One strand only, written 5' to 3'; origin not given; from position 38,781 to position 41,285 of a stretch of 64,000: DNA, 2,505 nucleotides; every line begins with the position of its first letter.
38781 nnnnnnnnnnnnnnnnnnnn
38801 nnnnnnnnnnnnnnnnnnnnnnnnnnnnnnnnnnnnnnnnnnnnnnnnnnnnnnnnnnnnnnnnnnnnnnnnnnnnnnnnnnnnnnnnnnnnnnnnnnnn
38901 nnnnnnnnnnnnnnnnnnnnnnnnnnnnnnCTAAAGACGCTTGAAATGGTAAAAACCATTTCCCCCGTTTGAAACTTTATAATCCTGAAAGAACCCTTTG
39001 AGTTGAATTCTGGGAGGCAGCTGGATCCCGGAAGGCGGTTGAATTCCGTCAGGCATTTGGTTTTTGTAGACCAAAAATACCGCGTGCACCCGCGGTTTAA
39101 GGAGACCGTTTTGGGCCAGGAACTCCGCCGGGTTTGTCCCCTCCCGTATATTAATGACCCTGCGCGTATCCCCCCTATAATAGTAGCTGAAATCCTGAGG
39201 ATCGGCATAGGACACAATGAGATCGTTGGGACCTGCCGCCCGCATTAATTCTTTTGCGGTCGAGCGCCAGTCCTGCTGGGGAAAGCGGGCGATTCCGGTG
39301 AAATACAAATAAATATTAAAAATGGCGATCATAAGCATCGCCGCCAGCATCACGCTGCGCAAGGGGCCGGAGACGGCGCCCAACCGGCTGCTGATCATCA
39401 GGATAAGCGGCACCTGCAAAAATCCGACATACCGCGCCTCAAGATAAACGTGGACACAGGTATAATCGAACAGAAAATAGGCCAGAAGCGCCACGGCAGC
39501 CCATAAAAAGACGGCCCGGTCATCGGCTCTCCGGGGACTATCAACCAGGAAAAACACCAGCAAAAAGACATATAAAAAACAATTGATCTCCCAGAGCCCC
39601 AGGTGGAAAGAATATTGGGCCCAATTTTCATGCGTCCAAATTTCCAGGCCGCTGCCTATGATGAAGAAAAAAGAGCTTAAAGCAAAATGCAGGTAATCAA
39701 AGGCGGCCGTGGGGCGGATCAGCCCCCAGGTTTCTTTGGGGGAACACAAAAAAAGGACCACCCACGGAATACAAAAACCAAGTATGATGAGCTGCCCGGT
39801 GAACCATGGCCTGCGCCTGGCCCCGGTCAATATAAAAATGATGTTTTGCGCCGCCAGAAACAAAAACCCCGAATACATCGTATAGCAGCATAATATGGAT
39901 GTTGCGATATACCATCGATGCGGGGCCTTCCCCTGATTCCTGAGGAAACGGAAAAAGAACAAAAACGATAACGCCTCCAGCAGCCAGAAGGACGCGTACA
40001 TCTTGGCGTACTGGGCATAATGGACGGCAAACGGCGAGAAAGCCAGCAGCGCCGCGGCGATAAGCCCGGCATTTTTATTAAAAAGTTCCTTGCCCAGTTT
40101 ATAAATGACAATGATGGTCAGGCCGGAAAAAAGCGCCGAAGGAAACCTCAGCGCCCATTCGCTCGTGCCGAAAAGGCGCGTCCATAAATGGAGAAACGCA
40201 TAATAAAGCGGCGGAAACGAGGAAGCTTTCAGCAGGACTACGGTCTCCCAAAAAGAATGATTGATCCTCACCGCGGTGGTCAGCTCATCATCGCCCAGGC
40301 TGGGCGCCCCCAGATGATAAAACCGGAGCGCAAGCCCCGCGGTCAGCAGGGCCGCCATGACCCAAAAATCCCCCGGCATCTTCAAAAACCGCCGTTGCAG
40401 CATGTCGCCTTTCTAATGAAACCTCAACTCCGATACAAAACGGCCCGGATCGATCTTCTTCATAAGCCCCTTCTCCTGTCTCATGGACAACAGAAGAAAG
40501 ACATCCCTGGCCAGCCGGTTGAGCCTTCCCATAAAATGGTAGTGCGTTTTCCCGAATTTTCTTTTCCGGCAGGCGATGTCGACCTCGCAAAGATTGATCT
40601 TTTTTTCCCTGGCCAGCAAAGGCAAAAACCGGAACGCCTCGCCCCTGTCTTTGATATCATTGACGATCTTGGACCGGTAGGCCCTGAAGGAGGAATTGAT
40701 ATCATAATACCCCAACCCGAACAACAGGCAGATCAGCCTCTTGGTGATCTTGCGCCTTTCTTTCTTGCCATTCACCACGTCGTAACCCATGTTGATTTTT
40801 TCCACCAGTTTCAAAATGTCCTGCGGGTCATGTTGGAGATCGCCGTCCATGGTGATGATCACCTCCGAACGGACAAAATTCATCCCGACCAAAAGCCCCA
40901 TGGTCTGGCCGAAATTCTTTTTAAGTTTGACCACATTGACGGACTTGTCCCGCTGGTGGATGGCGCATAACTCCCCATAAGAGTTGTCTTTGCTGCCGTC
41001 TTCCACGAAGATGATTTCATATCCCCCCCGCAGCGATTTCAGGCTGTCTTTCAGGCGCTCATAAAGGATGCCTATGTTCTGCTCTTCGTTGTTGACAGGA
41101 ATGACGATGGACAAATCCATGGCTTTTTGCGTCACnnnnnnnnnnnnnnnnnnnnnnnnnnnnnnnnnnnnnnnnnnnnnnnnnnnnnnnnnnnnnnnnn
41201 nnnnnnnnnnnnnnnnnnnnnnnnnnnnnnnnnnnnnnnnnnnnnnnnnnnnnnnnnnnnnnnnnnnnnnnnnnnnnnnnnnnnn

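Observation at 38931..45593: Arn/Ppm-Pmt-like lipid-linked sugar module: GT39-like GT-C transferase, Dpm1-like GT2, YdjC deacetylase, PP-loop ATPase, CE4 deacetylase, with DegT nearby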

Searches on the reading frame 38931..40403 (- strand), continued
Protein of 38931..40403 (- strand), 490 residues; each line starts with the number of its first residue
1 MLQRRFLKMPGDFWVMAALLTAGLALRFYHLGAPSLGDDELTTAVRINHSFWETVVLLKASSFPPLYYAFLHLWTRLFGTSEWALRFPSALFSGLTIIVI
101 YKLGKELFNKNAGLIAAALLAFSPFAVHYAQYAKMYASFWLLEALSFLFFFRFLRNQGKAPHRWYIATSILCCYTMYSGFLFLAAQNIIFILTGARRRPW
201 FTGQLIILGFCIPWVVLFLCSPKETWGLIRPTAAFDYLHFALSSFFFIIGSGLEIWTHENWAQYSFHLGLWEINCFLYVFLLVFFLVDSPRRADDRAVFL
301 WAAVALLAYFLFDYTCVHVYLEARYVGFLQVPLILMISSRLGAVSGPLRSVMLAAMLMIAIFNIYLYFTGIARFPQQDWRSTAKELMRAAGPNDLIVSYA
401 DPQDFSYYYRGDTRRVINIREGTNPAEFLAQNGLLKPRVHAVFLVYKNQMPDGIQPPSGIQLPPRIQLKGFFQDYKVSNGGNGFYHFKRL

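Call 85: search_protein_families(library=pfam, proteins=[L025:8156-9598:+, L025:9592-9999:+, L025:11286-12257:+, L025:12247-13515:+, L025:13519-14682:+, L025:14643-15698:+, L025:15706-16440:+, L025:16437-18005:+, L025:18099-19148:-, L025:19156-20127:-], max_evalue=0.01)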
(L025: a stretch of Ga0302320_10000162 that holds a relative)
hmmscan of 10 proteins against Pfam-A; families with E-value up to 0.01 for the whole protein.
L025:8156-9598:+ (480 aa): 2 families
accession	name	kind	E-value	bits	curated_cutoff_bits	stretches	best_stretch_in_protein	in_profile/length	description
PF04055.27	Radical_SAM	-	1.6e-19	71.1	29.5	1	64-231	2-162/166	Radical SAM superfamily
PF06969.22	HemN_C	-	0.0072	16.8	24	0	367-413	13-59/67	HemN C-terminal domain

L025:9592-9999:+ (135 aa): 1 family
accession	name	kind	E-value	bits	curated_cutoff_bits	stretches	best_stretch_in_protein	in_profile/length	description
PF14768.12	RPA_interact_C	-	0.0018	19.2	25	1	25-62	2-37/80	Replication protein A interacting C-terminal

L025:11286-12257:+ (323 aa): 8 families
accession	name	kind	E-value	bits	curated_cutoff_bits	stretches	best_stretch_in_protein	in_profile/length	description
PF01370.27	Epimerase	-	9.6e-58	195.9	20.9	1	6-244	2-240/240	NAD dependent epimerase/dehydratase family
PF16363.11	GDP_Man_Dehyd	-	4.8e-56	191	27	1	7-306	2-331/332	GDP-mannose 4,6 dehydratase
PF02719.21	Polysacc_synt_2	-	5.1e-15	55.9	20.2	1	7-209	3-194/293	Polysaccharide biosynthesis protein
PF04321.23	RmlD_sub_bind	-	2.1e-14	53.7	27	1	6-235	4-199/287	RmlD substrate binding domain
PF01073.25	3Beta_HSD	-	8.3e-14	51.7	22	1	7-233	2-229/280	3-beta hydroxysteroid dehydrogenase/isomerase family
PF07993.18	NAD_binding_4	-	8.1e-10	38.7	20.1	1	77-185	87-209/258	Male sterility protein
PF13460.12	NAD_binding_10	-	1.7e-06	28.4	27.2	1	9-164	1-131/184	NAD(P)H-binding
PF00106.31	adh_short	-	0.00067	19.6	26.6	1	4-91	2-87/195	short chain dehydrogenase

L025:12247-13515:+ (422 aa): 0 families

L025:13519-14682:+ (387 aa): 3 families
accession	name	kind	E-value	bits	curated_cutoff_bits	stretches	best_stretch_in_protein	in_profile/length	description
PF03721.20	UDPG_MGDP_dh_N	-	4.3e-26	92.1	27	1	7-167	9-181/187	UDP-glucose/GDP-mannose dehydrogenase family, NAD binding domain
PF00984.24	UDPG_MGDP_dh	-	8.1e-11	42.3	25.4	1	187-260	2-76/94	UDP-glucose/GDP-mannose dehydrogenase family, central domain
PF03720.21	UDPG_MGDP_dh_C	-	7.4e-07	29.9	30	1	296-377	1-99/103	UDP-glucose/GDP-mannose dehydrogenase family, UDP binding domain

L025:14643-15698:+ (351 aa): 7 families
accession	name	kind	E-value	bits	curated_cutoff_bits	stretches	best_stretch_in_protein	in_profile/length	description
PF01370.27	Epimerase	-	2.5e-32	112.7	20.9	1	15-265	1-230/240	NAD dependent epimerase/dehydratase family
PF16363.11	GDP_Man_Dehyd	-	3.8e-28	99.3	27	1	16-337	1-331/332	GDP-mannose 4,6 dehydratase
PF13460.12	NAD_binding_10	-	8.8e-08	32.7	27.2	1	19-191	1-144/184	NAD(P)H-binding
PF07993.18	NAD_binding_4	-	1.5e-05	24.7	20.1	0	129-195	130-209/258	Male sterility protein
PF01073.25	3Beta_HSD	-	0.00038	20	22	1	16-91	1-77/280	3-beta hydroxysteroid dehydrogenase/isomerase family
PF04321.23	RmlD_sub_bind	-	0.0044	16.6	27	0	13-176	1-138/287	RmlD substrate binding domain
PF05368.20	NmrA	-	0.0094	16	27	0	14-86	4-75/298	NmrA-like family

L025:15706-16440:+ (244 aa): 2 families
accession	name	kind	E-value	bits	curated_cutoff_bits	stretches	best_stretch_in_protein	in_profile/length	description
PF00535.33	Glycos_transf_2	-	2.3e-21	76.9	23.3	1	8-174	2-167/168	Glycosyl transferase family 2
PF12804.13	NTP_transf_3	-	0.0057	17.3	27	1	57-120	54-120/160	MobA-like NTP transferase domain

L025:16437-18005:+ (522 aa): 2 families
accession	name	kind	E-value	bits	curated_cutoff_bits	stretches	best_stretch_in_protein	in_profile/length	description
PF14269.12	Arylsulfotran_2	-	1.2e-17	64.7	27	1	184-419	55-298/301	Arylsulfotransferase (ASST)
PF05935.17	Arylsulfotrans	-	7.9e-10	38.7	24.2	1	162-327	68-216/374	Arylsulfotransferase (ASST)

L025:18099-19148:- (349 aa): 1 family
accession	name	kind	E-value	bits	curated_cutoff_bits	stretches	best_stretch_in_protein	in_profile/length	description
PF01636.29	APH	-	2.9e-09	37.5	23.2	1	56-274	9-230/239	Phosphotransferase enzyme family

L025:19156-20127:- (323 aa): 1 family
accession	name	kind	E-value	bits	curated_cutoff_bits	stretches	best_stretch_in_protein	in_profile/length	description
PF04964.19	Flp_Fap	-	0.00033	20.8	32.2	1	3-27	5-29/46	Flp/Fap pilin component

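Call 86: search_protein_families(library=pfam, proteins=[L001:13642-14565:-, L020:7643-8914:-, L025:19156-20127:-, L025:12247-13515:+], max_evalue=10)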
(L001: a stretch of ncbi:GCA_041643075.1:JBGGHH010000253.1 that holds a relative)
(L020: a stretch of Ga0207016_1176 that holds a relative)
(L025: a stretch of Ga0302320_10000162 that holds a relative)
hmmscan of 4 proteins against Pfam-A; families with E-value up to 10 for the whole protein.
L001:13642-14565:- (307 aa): 1 family
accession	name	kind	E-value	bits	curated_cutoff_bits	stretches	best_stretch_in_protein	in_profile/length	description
PF04964.19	Flp_Fap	-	0.00093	19.4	32.2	1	2-29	4-31/46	Flp/Fap pilin component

L020:7643-8914:- (423 aa): 0 families

L025:19156-20127:- (323 aa): 1 family
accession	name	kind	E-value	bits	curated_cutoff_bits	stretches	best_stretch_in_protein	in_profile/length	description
PF04964.19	Flp_Fap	-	0.00033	20.8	32.2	1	3-27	5-29/46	Flp/Fap pilin component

L025:12247-13515:+ (422 aa): 0 families

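Call 87: find_encoding_contigs(protein=P0009, flank=10000, max_places=1)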
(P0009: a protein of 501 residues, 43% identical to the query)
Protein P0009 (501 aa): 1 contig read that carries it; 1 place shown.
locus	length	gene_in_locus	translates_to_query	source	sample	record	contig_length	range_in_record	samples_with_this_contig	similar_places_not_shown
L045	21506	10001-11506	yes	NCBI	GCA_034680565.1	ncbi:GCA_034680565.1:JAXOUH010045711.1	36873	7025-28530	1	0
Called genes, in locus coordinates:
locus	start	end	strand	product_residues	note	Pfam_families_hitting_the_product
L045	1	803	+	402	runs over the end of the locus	-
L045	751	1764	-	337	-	PF04055:Radical_SAM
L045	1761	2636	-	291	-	PF01478:Peptidase_A24 (weak)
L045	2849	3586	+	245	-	-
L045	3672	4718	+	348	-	PF04055:Radical_SAM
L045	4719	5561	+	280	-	-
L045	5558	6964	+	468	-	PF04055:Radical_SAM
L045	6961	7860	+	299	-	PF02558:ApbA, PF08546:ApbA_C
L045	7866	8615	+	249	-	PF00535:Glycos_transf_2, PF10111:Glyco_tranf_2_2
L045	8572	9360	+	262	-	PF04794:YdjC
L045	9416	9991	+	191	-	PF08003:Methyltransf_9 (weak), PF13489:Methyltransf_23, PF24675:NpmA (weak), PF05175:MTS (weak), PF08241:Methyltransf_11, PF08242:Methyltransf_12, PF13649:Methyltransf_25, PF13847:Methyltransf_31, +1 more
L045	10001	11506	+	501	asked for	PF13231:PMT_2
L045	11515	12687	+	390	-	PF00501:AMP-binding (weak)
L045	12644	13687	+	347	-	PF13353:Fer4_12, PF04055:Radical_SAM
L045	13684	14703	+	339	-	PF04055:Radical_SAM, PF13353:Fer4_12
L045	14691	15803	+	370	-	PF00155:Aminotran_1_2, PF00266:Aminotran_5 (weak), PF01041:DegT_DnrJ_EryC1, PF01053:Cys_Met_Meta_PP (weak)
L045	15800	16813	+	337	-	PF04055:Radical_SAM, PF13353:Fer4_12 (weak)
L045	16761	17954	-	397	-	PF04101:Glyco_tran_28_C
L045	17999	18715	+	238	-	PF10096:DUF2334, PF01522:Polysacc_deac_1 (weak)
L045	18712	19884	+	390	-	PF04055:Radical_SAM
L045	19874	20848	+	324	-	PF04055:Radical_SAM, PF13186:SPASM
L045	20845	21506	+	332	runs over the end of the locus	PF00733:Asn_synthase, PF06508:QueC (weak), PF24167:DUF7411 (weak)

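Call 88: find_encoding_contigs(protein=P0031, flank=10000, max_places=1)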
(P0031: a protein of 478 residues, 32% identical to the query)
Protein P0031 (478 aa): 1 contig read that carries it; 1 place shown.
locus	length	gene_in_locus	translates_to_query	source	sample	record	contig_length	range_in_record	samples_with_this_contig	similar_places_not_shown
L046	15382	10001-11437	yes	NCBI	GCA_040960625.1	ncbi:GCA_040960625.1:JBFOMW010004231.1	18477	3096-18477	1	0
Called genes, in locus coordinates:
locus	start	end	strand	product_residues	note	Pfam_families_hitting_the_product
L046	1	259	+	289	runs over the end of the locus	-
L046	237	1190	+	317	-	PF27840:ScmC (weak)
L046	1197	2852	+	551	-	PF00534:Glycos_transf_1, PF13692:Glyco_trans_1_4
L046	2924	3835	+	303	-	PF13692:Glyco_trans_1_4, PF00534:Glycos_transf_1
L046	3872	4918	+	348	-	PF04055:Radical_SAM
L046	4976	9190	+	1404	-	PF00535:Glycos_transf_2, PF13641:Glyco_tranf_2_3, PF13632:Glyco_trans_2_3, PF02310:B12-binding, PF04055:Radical_SAM, PF00534:Glycos_transf_1, PF13524:Glyco_trans_1_2, PF13692:Glyco_trans_1_4, +3 more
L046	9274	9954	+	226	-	PF00535:Glycos_transf_2, PF10111:Glyco_tranf_2_2 (weak)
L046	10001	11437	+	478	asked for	PF13231:PMT_2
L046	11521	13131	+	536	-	PF01663:Phosphodiest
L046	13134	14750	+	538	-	PF01663:Phosphodiest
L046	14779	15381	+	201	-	?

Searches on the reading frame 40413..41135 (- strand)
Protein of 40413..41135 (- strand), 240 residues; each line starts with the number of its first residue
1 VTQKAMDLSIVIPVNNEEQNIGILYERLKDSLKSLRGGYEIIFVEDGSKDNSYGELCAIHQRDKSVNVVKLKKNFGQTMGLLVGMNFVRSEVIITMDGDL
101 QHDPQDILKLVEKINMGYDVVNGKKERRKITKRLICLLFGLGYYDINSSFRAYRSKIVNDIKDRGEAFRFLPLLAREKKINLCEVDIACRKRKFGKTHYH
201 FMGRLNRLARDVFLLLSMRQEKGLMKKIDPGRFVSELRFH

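Call 3: search_protein_families(library=pfam, proteins=[window:40413-41135:-], max_evalue=0.01)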
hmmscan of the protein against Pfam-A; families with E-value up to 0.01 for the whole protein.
window:40413-41135:- (240 aa): 2 families
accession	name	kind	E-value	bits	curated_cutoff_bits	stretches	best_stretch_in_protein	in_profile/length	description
PF00535.33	Glycos_transf_2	-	1.5e-23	84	23.3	1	9-129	1-119/168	Glycosyl transferase family 2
PF10111.15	Glyco_tranf_2_2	-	3e-06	27.4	27.3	1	9-107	1-99/276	Glycosyltransferase like family 2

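Call 6: search_protein_families(library=ncbifam, proteins=[window:40413-41135:-], max_evalue=0.001)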
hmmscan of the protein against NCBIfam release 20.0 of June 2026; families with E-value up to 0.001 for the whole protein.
window:40413-41135:- (240 aa): 15 families
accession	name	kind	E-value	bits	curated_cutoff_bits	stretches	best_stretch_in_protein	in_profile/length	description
NF007986.1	PRK10714.1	equivalog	9.1e-35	120.2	529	1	4-212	4-222/316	undecaprenyl-phosphate 4-deoxy-4-formamido-L-arabinose transferase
NF047588.1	GlcsyltransPgfSStrep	equivalog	1.9e-30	106.2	500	1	6-146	1-140/308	glycosyltransferase PgfS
TIGR03937.1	PgaC_IcaA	equivalog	2.4e-14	53.1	422.3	1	5-115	44-151/407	poly-beta-1,6-N-acetyl-D-glucosamine synthase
TIGR04182.1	glyco_TIGR04182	equivalog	4.7e-09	36.1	325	1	7-163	1-146/293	S-layer glycoprotein N-glycosyltransferase AglJ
NF058614.1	PPMAGASynPpgS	equivalog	8.8e-09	35.1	370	1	7-125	1-113/226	polyprenyl-phospho-N-acetylgalactosaminyl synthase PpgS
TIGR03965.1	mycofact_glyco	equivalog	1.2e-07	30.9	280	1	4-104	72-169/467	mycofactocin biosynthesis glycosyltransferase MftF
NF041875.1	EPS_EpsD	equivalog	1.9e-07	30.8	370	1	8-105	1-95/325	exopolysaccharide biosynthesis glycosyltransferase EpsD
NF041391.1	DPhHxTase_Halo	equivalog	6.8e-07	28.5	375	1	16-163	5-155/213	dolichyl-phosphate hexose transferase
TIGR04283.1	glyco_like_mftF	equivalog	8.3e-07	28.8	182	1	8-111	1-93/221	TIGR04283 family arsenosugar biosynthesis glycosyltransferase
NF007482.0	PRK10073.1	equivalog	2.2e-06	26.9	423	1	1-110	1-106/334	glycosyltransferase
NF047683.1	TeichurnBiosyTuaG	equivalog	9e-06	25.5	400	1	1-109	1-106/252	teichuronic acid biosynthesis protein TuaG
TIGR04242.1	nodulat_NodC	equivalog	1.4e-05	24.3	550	1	7-115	49-157/395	chitooligosaccharide synthase NodC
TIGR03111.1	glyc2_xrt_Gpos1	hypoth_equivalog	5.6e-05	22.1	363.95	1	5-117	48-159/439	TIGR03111 family XrtG-associated glycosyltransferase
NF010496.0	PRK13915.1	equivalog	8.8e-05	21.7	262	1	4-112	29-140/307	glucosyl-3-phosphoglycerate synthase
NF050819.1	PolSacchBiosHfsG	equivalog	0.00097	18.4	500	0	5-110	11-112/302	polysaccharide biosynthesis protein HfsG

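Call 39: search_solved_structures(query=window:40413-41135:-, max_evalue=0.001)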
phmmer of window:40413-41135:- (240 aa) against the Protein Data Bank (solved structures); distinct sequences matched with E-value up to 0.001: 8.
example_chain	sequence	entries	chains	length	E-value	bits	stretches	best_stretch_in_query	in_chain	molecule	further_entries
9hwj_A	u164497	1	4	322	1.3e-29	106.4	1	7-213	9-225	Undecaprenyl-phosphate 4-deoxy-4-formamido-L-arabinose transferase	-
9bhc_C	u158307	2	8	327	2.5e-27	99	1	8-213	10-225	Undecaprenyl-phosphate 4-deoxy-4-formamido-L-arabinose transferase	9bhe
8vxh_A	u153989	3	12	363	3.4e-27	98.5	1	8-213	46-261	Undecaprenyl-phosphate 4-deoxy-4-formamido-L-arabinose transferase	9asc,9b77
5eke_A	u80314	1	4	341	7.2e-25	90.9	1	5-172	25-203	Uncharacterized glycosyltransferase sll0501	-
5ekp_C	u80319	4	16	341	7.7e-25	90.8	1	5-172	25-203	Uncharacterized glycosyltransferase sll0501 | Glycosyltransferase sll0501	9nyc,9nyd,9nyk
9nye_A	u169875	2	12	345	8e-25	90.8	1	5-172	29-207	Glycosyltransferase sll0501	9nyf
5mlz_A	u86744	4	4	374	5.6e-15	58.6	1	4-125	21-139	Dolichol monophosphate mannose synthase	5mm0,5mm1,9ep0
6p61_A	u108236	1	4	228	0.00055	22.6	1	3-110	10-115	Glycosyltransferase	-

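Call 68: search_protein_families(library=padloc, proteins=[window:40413-41135:-], max_evalue=0.001)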
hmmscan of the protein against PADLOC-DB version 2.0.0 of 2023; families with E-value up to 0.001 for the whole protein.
window:40413-41135:- (240 aa): 0 families
